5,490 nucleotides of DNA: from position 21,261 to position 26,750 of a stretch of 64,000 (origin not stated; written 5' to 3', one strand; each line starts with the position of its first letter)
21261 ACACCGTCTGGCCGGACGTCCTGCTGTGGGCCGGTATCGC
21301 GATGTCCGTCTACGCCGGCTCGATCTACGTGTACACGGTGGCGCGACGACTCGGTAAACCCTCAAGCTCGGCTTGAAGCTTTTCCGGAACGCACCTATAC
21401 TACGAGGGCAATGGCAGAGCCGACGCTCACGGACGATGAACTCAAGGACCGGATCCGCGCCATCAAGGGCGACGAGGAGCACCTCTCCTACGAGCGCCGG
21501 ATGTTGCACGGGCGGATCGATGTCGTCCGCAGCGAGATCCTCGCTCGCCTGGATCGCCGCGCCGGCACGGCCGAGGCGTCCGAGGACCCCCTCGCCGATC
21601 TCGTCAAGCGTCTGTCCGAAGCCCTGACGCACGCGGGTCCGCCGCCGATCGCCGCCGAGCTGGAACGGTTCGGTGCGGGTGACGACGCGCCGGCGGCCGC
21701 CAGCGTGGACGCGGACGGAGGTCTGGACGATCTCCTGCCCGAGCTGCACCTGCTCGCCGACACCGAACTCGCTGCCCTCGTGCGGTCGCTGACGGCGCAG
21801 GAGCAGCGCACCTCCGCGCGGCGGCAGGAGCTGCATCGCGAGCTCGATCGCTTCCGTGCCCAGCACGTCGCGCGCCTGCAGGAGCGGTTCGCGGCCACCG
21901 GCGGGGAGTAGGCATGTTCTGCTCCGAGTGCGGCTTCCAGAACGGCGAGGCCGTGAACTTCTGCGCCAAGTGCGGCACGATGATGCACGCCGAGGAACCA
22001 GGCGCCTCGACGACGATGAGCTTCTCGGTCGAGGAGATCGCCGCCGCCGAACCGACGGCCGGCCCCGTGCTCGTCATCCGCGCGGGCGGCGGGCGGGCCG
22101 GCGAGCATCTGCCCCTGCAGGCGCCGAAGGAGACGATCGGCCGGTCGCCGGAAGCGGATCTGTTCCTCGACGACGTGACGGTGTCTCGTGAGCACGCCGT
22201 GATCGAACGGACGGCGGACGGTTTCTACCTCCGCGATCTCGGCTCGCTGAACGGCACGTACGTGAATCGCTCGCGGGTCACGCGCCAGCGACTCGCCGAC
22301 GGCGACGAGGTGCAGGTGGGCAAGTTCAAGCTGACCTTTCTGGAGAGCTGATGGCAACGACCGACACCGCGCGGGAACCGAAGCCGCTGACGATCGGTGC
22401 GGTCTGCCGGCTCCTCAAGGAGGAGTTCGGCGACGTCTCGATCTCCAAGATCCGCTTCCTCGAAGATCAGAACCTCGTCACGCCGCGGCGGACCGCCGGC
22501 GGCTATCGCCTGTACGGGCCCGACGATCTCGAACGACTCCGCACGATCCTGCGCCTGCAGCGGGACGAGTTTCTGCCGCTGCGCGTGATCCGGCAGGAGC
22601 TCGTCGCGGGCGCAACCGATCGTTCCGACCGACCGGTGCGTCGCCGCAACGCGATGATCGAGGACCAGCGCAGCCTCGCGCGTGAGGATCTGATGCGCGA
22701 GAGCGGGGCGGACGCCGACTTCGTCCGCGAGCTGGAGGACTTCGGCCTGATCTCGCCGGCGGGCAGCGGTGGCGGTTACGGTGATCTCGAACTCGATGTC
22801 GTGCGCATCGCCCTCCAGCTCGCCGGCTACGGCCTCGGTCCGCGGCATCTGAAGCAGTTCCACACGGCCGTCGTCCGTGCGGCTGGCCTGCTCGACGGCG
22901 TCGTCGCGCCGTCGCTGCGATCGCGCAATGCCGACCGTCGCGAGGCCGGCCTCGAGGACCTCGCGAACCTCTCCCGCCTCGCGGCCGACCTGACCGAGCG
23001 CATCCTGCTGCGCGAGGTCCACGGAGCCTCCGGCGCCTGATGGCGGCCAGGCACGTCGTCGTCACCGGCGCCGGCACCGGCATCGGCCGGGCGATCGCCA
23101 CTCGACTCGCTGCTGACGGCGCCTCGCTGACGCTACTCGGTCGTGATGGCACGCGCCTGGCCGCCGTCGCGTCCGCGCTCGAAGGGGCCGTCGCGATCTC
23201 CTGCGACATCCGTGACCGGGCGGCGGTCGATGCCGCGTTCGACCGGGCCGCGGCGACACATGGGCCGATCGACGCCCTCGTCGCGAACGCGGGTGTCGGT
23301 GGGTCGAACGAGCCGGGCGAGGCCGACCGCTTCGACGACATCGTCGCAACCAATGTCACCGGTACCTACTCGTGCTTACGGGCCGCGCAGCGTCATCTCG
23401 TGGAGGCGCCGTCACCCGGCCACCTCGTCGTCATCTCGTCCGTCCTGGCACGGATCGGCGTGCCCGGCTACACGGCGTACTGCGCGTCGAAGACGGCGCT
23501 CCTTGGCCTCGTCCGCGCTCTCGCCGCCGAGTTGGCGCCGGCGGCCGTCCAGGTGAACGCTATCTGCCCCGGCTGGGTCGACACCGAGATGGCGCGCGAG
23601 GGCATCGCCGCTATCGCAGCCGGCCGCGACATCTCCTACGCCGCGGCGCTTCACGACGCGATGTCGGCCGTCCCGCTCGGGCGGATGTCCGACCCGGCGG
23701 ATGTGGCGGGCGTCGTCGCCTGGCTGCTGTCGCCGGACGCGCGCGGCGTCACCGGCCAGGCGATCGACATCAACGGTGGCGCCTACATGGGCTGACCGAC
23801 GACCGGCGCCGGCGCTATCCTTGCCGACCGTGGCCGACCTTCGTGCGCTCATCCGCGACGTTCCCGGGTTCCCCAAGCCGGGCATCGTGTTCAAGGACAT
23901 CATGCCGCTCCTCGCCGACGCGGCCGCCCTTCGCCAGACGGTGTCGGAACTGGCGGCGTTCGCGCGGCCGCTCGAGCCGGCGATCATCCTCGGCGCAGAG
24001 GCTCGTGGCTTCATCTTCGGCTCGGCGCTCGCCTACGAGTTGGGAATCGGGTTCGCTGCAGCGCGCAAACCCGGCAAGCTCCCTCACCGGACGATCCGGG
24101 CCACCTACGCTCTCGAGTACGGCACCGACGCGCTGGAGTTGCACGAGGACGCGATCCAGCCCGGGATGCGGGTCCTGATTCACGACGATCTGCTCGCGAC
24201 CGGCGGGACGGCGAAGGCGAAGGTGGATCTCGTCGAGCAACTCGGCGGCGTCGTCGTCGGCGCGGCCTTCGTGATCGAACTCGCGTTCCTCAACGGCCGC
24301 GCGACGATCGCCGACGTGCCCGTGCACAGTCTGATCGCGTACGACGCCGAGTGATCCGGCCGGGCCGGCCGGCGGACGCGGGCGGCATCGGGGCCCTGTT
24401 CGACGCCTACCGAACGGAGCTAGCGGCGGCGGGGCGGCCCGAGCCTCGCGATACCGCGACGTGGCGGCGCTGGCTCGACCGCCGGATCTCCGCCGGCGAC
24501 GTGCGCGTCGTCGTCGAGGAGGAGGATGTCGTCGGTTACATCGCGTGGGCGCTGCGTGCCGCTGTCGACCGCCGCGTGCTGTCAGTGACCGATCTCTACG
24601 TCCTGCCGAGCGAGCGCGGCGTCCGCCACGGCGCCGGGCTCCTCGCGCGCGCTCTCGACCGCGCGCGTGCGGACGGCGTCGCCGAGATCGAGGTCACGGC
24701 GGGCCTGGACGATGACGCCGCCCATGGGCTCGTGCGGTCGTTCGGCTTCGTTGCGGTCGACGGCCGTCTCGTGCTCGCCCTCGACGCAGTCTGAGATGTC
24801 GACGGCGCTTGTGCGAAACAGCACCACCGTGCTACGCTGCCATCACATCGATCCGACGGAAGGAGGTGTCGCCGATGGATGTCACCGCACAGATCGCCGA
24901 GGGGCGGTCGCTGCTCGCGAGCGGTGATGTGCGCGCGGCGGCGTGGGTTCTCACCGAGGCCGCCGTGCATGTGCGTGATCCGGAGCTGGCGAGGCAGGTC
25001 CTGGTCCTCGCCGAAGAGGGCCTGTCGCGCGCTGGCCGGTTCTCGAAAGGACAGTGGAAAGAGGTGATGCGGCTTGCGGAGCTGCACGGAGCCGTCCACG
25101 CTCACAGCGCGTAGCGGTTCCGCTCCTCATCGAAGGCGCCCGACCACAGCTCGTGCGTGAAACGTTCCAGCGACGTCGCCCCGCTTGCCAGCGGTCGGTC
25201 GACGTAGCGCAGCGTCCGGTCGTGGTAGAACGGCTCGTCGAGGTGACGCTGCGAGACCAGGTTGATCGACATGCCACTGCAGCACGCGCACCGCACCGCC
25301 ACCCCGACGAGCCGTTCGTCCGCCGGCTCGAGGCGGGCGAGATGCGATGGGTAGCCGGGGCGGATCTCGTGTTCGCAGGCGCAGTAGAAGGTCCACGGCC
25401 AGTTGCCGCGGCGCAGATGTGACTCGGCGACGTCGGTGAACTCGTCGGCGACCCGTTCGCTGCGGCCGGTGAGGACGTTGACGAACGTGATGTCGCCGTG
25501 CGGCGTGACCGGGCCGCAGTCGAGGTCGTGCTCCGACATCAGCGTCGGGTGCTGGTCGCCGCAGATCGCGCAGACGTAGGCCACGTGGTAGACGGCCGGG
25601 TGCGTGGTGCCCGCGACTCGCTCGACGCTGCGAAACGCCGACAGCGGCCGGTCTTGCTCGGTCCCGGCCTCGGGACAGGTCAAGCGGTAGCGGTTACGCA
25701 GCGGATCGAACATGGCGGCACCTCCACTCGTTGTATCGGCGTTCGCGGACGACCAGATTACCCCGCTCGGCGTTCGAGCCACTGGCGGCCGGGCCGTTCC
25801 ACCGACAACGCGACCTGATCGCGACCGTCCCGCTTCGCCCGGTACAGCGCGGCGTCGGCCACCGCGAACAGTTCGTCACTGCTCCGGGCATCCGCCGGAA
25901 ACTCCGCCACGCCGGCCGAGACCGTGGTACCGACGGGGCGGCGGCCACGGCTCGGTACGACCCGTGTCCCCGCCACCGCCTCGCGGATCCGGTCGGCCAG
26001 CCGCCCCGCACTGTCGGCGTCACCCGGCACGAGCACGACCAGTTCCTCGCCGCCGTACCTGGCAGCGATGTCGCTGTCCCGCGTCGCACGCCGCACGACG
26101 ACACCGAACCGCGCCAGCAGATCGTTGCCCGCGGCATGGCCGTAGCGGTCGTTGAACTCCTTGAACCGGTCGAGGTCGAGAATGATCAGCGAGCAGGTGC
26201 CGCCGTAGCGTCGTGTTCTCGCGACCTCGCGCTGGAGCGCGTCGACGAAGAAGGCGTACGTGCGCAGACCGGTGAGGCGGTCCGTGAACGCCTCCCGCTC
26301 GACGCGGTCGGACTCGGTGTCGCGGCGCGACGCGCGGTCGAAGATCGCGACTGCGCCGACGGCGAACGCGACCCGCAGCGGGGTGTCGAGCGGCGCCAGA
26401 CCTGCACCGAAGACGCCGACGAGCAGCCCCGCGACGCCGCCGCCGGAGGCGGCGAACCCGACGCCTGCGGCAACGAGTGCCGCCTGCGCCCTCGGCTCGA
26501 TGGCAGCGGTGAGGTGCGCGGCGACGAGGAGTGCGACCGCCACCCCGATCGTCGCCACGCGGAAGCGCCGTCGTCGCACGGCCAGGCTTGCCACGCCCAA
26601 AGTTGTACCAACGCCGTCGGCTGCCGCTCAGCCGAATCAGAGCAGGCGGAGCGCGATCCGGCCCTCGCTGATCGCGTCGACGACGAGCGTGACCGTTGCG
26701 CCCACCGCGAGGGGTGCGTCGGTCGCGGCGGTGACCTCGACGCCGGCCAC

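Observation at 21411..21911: Protein with two exact E-x3-S-x2-R-x3-H-x3-D motifs: an RsiG-like, possibly c-di-GMP-armed anti-sigma factor beside a flagellar regulon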

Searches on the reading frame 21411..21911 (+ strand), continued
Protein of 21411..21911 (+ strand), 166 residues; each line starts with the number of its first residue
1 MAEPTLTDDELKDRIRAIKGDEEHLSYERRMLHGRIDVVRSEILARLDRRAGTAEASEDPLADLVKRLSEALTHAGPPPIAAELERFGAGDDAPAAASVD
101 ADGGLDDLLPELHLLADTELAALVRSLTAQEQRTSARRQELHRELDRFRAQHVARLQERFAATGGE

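Call 59: find_encoding_contigs(protein=P0004, flank=10000, max_places=2)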
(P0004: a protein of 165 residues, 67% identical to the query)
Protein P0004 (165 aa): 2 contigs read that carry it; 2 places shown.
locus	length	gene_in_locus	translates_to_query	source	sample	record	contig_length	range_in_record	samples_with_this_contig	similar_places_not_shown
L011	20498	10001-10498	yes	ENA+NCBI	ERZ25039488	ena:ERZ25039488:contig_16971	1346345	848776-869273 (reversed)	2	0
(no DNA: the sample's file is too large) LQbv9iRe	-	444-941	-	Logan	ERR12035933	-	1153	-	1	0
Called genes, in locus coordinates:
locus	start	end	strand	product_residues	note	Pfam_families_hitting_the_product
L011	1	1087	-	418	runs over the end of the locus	PF02770:Acyl-CoA_dh_M, PF00441:Acyl-CoA_dh_1, PF08028:Acyl-CoA_dh_2, PF12806:Acyl-CoA_dh_C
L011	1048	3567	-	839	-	PF02737:3HCDH_N, PF00725:3HCDH (weak), PF00378:ECH_1, PF02771:Acyl-CoA_dh_N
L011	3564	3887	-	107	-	PF02803:Thiolase_C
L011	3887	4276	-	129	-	PF00108:Thiolase_N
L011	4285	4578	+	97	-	-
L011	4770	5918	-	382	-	PF02771:Acyl-CoA_dh_N, PF02770:Acyl-CoA_dh_M, PF00441:Acyl-CoA_dh_1, PF22924:ACOX_C_alpha1 (faint), PF08028:Acyl-CoA_dh_2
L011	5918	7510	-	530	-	PF01642:MM_CoA_mutase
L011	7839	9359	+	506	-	PF08447:PAS_3, PF00990:GGDEF, PF13487:HD_5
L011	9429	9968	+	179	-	PF01066:CDP-OH_P_transf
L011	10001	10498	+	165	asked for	PF22802:RsiG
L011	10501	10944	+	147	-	PF13240:Zn_Ribbon_1, PF16697:Yop-YscD_cpl, PF00498:FHA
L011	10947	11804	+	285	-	PF00376:MerR, PF13411:MerR_1, PF28507:Rv1828_C, PF00106:adh_short (weak)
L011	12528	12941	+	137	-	PF00156:Pribosyltran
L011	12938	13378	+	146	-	PF00583:Acetyltransf_1, PF13508:Acetyltransf_7 (weak)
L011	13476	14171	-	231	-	-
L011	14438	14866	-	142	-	-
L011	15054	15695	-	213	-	PF00990:GGDEF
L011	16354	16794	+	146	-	PF22692:LlgE_F_G_D1, PF06429:Flg_bbr_C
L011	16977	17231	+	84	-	PF22692:LlgE_F_G_D1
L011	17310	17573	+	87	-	PF06429:Flg_bbr_C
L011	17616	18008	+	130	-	-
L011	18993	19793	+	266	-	PF22638:FlgK_D1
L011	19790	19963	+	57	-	PF06429:Flg_bbr_C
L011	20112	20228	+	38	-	-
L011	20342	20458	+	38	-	-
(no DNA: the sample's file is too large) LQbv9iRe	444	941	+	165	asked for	PF22802:RsiG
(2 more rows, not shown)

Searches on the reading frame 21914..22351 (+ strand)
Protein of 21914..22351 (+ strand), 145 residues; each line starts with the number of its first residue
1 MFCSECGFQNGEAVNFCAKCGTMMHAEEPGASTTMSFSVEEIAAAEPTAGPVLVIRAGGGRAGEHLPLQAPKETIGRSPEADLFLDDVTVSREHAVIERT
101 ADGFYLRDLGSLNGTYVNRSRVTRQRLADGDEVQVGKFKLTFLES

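Call 8: search_protein_families(library=pfam, proteins=[window:21914-22351:+], max_evalue=0.001)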
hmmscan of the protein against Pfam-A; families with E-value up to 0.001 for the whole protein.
window:21914-22351:+ (145 aa): 3 families
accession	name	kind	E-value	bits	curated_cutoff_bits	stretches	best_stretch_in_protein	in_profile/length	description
PF00498.31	FHA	-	5.4e-22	78.4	20.7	1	74-136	2-67/67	FHA domain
PF16697.10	Yop-YscD_cpl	-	4.2e-17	62.6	33.2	1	59-143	5-91/94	Inner membrane component of T3SS, cytoplasmic domain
PF13240.11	Zn_Ribbon_1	-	1.6e-05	25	25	1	2-22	1-21/23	zinc-ribbon domain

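Call 73: search_protein_families(library=ncbifam, proteins=[window:21914-22351:+], max_evalue=0.01)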
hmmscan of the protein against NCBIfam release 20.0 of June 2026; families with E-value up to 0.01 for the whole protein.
window:21914-22351:+ (145 aa): 6 families
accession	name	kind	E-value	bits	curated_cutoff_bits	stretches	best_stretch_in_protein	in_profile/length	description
NF041660.2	oxygluDhInhib_OdhI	equivalog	1.5e-32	112.2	200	1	38-144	23-129/130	oxoglutarate dehydrogenase inhibitor Odhl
NF049868.1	FhaB_Rv0019c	equivalog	7.6e-19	68.3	125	1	50-139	66-155/158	FHA domain-containing protein FhaB/FipA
NF033760.1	gliding_GltG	equivalog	1.4e-17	63.5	650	1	75-140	28-94/650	adventurous gliding motility protein GltG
NF052573.1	HisKinEspAMyxo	equivalog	8.1e-16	57.2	1400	1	45-137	20-113/755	serine histidine kinase EspA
TIGR03354.1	VI_FHA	hypoth_equivalog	1.4e-13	51.5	120.25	1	72-140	25-99/420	type VI secretion system-associated FHA domain protein TagH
NF052403.1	ESX1TransRegEspM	equivalog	0.00017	20.6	550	1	43-137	2-94/367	ESX-1 type VII secretion system transcriptional regulator EspM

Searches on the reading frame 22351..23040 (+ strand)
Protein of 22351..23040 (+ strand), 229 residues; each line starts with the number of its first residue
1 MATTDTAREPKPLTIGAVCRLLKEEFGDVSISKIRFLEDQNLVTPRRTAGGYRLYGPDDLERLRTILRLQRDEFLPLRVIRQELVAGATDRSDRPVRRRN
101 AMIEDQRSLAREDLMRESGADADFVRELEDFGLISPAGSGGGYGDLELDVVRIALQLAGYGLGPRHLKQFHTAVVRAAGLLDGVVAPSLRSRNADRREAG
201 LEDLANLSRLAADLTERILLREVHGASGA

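Call 8: search_protein_families(library=pfam, proteins=[window:22351-23040:+], max_evalue=0.001)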
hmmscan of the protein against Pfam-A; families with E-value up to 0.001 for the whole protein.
window:22351-23040:+ (229 aa): 3 families
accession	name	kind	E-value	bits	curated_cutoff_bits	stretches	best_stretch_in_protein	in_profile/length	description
PF13411.12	MerR_1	-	1.4e-14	54.3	21.6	1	28-83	11-65/69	MerR HTH family regulatory protein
PF00376.29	MerR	-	4.7e-11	42.8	28.2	1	14-55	1-38/38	MerR family regulatory protein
PF13591.12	MerR_2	-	8.4e-06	25.9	29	0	28-72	11-54/84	MerR HTH family regulatory protein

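Call 73: search_protein_families(library=ncbifam, proteins=[window:22351-23040:+], max_evalue=0.01)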
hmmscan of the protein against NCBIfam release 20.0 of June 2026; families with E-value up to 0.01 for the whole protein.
window:22351-23040:+ (229 aa): 12 families
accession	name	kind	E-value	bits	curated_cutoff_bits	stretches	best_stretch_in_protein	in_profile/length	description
NF050798.1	TF_FtsR_Actino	equivalog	7.5e-61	206.1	150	1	13-223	1-222/223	transcriptional regulator FtsR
NF047375.1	HeatShock_HspR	equivalog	1.3e-08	34.7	105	1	34-82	20-68/92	heat shock protein transcriptional repressor HspR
NF053740.1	TransRegTnrAGPos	equivalog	2.4e-07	30.9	140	1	7-106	7-99/108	hypothetical protein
NF007069.0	PRK09514.1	equivalog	4.7e-07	29.9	143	1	27-101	11-84/141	Zn(2+)-responsive transcriptional regulator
TIGR02047.1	CadR-PbrR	equivalog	5.7e-07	29.6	151.45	1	28-108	11-89/127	Cd(II)/Pb(II)-responsive transcriptional regulator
TIGR02043.1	ZntR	equivalog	1.3e-06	28.6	167.95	1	27-80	11-64/131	Zn(2+)-responsive transcriptional regulator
TIGR02044.1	CueR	equivalog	2.8e-06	27.4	147.4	1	29-74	12-58/127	Cu(I)-responsive transcriptional regulator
NF047377.1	heat_HspR_dupli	exception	5.6e-06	26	300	1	28-71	137-180/214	heat shock protein transcriptional repressor HspR, fused homodimer type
TIGR02051.1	MerR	equivalog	1.8e-05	25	150.85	1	28-74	10-57/124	mercury resistance transcriptional regulator MerR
NF052513.1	TransRegCarH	equivalog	4.7e-05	22.8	400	1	44-104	34-93/274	HTH-type transcriptional repressor CarH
NF007590.0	PRK10227.1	equivalog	0.00061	19.9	244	0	32-73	15-56/135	Cu(I)-responsive transcriptional regulator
TIGR01950.1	SoxR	equivalog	0.0062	16.3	116.9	0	28-84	12-67/142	redox-sensitive transcriptional activator SoxR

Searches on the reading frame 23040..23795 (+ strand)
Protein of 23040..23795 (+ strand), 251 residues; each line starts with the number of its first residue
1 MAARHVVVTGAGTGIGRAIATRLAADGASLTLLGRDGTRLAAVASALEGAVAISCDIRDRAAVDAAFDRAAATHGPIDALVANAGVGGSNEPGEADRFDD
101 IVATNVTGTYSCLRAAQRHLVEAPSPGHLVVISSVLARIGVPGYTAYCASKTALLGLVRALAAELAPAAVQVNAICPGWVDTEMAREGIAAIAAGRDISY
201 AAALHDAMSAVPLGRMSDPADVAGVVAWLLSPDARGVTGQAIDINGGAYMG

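Call 8: search_protein_families(library=pfam, proteins=[window:23040-23795:+], max_evalue=0.001)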
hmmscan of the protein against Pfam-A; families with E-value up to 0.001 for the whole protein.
window:23040-23795:+ (251 aa): 6 families
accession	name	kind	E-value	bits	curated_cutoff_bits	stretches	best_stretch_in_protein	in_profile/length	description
PF13561.12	adh_short_C2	-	2.7e-54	184.7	27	1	10-247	1-234/236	Enoyl-(Acyl carrier protein) reductase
PF00106.31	adh_short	-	1.8e-51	174.9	26.6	1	5-187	2-189/195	short chain dehydrogenase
PF08659.16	KR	-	9.8e-14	52.1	22.6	1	6-168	3-170/180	KR domain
PF23441.1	SDR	-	4.7e-07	29.9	27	1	132-250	148-257/258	SDR-like rossmann domain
PF01370.27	Epimerase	-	5.9e-07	29.6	20.9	1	6-135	1-116/240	NAD dependent epimerase/dehydratase family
PF13460.12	NAD_binding_10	-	5.9e-06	26.7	27.2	1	10-181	1-147/184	NAD(P)H-binding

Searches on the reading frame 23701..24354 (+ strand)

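Call 8: search_protein_families(library=pfam, proteins=[window:23701-24354:+], max_evalue=0.001)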
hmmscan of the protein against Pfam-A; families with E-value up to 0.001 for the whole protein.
window:23701-24354:+ (217 aa): 1 family
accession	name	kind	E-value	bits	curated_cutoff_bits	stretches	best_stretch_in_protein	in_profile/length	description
PF00156.33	Pribosyltran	-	3.5e-09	36.6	26.3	1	83-192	17-124/158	Phosphoribosyl transferase domain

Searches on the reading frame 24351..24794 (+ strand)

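Call 8: search_protein_families(library=pfam, proteins=[window:24351-24794:+], max_evalue=0.001)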
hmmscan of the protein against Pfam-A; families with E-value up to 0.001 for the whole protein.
window:24351-24794:+ (147 aa): 3 families
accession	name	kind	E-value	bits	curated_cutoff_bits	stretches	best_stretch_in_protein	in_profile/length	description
PF00583.31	Acetyltransf_1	-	5.5e-11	43.2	20.7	1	29-133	12-116/116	Acetyltransferase (GNAT) family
PF13508.13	Acetyltransf_7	-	5.8e-07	30.2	27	1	53-134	7-83/84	Acetyltransferase (GNAT) domain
PF13673.13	Acetyltransf_10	-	3.8e-05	24.1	23.6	1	43-137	23-111/128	Acetyltransferase (GNAT) domain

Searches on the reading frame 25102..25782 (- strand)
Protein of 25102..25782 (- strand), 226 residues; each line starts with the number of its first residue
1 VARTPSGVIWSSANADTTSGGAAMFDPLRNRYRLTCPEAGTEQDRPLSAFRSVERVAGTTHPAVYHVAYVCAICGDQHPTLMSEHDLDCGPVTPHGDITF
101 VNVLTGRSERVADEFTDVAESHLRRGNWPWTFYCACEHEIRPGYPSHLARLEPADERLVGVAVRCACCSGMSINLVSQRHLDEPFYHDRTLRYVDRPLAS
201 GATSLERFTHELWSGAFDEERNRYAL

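Call 8: search_protein_families(library=pfam, proteins=[window:25102-25782:-], max_evalue=0.001)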
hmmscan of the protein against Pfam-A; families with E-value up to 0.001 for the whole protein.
window:25102-25782:- (226 aa): 0 families

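Call 73: search_protein_families(library=ncbifam, proteins=[window:25102-25782:-], max_evalue=0.01)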
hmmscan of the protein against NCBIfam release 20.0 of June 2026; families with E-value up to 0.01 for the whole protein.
window:25102-25782:- (226 aa): 0 families

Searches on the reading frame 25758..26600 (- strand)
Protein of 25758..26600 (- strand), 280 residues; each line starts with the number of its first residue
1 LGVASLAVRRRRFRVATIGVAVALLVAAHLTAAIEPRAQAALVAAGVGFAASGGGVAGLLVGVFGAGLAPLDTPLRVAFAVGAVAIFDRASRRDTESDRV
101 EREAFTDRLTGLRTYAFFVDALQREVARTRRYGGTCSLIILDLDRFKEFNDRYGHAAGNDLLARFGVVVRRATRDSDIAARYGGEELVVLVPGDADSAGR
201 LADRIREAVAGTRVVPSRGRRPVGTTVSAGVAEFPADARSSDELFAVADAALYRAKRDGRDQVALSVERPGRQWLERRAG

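Call 8: search_protein_families(library=pfam, proteins=[window:25758-26600:-], max_evalue=0.001)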
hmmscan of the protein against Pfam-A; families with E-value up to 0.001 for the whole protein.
window:25758-26600:- (280 aa): 1 family
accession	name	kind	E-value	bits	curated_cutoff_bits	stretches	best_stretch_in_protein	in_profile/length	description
PF00990.26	GGDEF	-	1.1e-36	126.5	23.8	1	104-262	1-161/161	Diguanylate cyclase, GGDEF domain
